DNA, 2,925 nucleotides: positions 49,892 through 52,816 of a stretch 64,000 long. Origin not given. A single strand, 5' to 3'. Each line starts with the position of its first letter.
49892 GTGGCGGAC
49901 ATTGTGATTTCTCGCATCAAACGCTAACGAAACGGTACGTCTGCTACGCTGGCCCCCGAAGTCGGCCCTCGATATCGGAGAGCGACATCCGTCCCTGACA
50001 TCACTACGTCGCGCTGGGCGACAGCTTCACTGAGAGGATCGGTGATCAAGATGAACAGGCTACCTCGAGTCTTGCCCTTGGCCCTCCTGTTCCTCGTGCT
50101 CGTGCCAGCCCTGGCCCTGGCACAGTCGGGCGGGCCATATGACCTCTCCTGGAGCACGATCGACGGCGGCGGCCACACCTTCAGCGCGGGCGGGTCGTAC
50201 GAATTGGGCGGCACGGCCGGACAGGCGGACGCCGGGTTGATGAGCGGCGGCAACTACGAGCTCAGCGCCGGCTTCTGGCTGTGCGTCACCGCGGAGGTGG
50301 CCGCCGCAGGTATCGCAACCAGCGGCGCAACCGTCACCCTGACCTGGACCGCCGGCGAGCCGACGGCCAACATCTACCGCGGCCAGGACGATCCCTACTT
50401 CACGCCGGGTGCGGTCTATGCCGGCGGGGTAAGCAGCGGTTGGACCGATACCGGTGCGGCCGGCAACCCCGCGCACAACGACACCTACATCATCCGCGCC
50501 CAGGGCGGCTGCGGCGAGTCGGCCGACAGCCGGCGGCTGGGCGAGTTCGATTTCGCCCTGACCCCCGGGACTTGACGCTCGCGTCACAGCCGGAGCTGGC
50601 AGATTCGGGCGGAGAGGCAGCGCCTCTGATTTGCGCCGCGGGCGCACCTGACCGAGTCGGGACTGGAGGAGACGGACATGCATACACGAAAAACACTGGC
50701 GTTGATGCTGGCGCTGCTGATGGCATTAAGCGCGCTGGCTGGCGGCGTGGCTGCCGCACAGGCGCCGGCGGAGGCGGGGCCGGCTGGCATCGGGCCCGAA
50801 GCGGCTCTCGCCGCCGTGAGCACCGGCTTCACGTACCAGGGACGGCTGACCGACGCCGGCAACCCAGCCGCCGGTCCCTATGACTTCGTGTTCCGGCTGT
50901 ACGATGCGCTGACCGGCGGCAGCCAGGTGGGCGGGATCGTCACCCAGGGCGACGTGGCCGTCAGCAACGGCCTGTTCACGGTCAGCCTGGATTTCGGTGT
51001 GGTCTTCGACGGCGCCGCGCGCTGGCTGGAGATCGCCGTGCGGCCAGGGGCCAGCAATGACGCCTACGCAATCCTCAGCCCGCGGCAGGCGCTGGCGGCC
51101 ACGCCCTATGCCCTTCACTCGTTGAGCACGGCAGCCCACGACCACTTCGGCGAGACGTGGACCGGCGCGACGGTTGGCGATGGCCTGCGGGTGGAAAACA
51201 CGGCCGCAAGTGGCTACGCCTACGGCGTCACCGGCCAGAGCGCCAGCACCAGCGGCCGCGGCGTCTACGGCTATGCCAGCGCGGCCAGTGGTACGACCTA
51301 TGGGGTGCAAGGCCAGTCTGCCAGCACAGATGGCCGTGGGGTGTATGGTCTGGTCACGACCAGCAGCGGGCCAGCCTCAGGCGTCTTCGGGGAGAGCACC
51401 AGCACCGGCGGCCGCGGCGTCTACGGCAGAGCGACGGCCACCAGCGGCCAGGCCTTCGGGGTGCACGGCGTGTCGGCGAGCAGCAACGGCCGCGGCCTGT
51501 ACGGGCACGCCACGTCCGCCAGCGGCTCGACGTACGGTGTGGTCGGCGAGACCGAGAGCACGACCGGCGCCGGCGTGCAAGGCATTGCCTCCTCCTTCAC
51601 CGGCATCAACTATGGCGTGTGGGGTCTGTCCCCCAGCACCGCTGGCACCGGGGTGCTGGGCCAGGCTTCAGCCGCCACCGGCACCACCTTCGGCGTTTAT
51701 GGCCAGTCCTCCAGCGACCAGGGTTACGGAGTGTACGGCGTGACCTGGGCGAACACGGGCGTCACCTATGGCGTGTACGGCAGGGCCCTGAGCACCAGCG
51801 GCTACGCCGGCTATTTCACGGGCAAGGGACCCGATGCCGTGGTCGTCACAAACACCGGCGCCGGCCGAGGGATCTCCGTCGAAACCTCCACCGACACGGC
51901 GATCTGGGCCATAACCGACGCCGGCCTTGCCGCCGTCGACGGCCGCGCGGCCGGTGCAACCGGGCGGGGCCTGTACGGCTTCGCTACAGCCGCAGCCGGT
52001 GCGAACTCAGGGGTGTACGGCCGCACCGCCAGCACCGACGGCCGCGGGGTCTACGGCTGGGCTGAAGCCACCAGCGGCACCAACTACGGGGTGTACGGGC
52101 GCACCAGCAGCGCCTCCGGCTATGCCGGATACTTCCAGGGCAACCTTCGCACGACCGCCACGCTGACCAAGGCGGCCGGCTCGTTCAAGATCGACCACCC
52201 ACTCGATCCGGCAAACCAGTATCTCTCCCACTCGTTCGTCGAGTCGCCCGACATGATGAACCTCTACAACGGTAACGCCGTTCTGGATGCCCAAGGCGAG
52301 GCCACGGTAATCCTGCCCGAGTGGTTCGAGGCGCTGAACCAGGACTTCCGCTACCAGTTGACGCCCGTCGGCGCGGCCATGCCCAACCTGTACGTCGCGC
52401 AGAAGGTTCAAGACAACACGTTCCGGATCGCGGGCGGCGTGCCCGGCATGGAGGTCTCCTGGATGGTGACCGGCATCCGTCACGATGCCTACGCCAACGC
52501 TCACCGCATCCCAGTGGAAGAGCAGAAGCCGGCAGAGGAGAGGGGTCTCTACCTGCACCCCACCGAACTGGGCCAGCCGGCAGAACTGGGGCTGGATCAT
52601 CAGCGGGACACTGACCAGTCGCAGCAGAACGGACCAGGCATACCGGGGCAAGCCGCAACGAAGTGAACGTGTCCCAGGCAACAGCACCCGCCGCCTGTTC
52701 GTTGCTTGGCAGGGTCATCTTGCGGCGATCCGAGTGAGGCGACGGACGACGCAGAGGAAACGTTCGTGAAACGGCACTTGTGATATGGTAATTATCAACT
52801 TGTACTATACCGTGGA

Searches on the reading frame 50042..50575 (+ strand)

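Call 3: search_protein_families(library=pfam, proteins=[window:50042-50575:+], max_evalue=1)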
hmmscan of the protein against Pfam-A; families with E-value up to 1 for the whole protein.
window:50042-50575:+ (177 aa): 1 family
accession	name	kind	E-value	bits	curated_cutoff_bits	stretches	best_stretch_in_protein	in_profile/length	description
PF10988.14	DUF2807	-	0.4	10.9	24.2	1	47-101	112-166/181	Putative auto-transporter adhesin, head GIN domain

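Call 4: search_protein_families(library=ncbifam, proteins=[window:50042-50575:+], max_evalue=1)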
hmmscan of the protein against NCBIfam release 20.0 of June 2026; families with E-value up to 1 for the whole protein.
window:50042-50575:+ (177 aa): 1 family
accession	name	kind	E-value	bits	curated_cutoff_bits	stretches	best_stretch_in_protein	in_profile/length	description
NF058579.1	CPR_pilus_PamT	equivalog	0.00022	20.7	240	1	10-98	7-94/241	CPR-type pilus protein PamT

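Call 5: search_protein_families(library=phrogs, proteins=[window:50042-50575:+], max_evalue=1)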
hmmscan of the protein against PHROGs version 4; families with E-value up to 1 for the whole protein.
window:50042-50575:+ (177 aa): 0 families

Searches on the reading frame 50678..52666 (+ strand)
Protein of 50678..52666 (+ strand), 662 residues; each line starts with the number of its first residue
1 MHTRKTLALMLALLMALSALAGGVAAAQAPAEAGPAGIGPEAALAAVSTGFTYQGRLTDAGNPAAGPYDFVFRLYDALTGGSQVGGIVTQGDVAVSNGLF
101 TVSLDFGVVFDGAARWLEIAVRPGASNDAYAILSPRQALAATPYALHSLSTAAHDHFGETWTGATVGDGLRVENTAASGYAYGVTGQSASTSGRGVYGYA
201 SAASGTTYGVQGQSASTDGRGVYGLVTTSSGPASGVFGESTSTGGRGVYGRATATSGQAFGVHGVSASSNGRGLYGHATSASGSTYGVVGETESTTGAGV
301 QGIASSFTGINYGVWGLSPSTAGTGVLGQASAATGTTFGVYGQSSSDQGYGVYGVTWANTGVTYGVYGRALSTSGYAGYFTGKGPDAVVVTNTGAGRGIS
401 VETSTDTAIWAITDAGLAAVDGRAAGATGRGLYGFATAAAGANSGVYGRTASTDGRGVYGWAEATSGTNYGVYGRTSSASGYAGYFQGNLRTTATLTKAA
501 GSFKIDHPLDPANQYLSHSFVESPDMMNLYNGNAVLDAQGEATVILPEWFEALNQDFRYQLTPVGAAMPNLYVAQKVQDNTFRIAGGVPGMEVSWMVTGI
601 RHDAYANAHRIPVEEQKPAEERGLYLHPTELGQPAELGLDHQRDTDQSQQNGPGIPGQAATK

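Call 3: search_protein_families(library=pfam, proteins=[window:50678-52666:+], max_evalue=1)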
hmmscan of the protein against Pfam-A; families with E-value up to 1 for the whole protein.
window:50678-52666:+ (662 aa): 0 families

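Call 4: search_protein_families(library=ncbifam, proteins=[window:50678-52666:+], max_evalue=1)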
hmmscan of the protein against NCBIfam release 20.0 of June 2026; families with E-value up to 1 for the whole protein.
window:50678-52666:+ (662 aa): 0 families

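Call 5: search_protein_families(library=phrogs, proteins=[window:50678-52666:+], max_evalue=1)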
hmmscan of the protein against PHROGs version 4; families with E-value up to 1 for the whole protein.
window:50678-52666:+ (662 aa): 0 families

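Call 98: find_encoding_contigs(protein=window:50678-52666:+, flank=10000, max_places=2)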
Protein window:50678-52666:+ (662 aa): 4 contigs read that carry it; 2 places shown.
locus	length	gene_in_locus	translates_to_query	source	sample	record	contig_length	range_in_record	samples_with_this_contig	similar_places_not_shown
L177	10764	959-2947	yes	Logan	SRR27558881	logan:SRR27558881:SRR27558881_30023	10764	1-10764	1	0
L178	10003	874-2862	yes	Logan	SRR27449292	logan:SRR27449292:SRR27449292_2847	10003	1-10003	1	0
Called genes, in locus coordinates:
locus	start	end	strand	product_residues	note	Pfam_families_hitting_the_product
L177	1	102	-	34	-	?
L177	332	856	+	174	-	-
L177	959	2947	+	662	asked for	-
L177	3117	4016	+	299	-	PF04978:MST (weak), PF05163:DinB (weak), PF12867:DinB_2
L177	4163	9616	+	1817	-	-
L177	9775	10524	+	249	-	PF04405:ScdA_N, PF01814:Hemerythrin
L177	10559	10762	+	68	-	?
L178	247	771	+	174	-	-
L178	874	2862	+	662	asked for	-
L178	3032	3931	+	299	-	PF04978:MST (weak), PF05163:DinB (weak), PF12867:DinB_2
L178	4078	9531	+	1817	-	-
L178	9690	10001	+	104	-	?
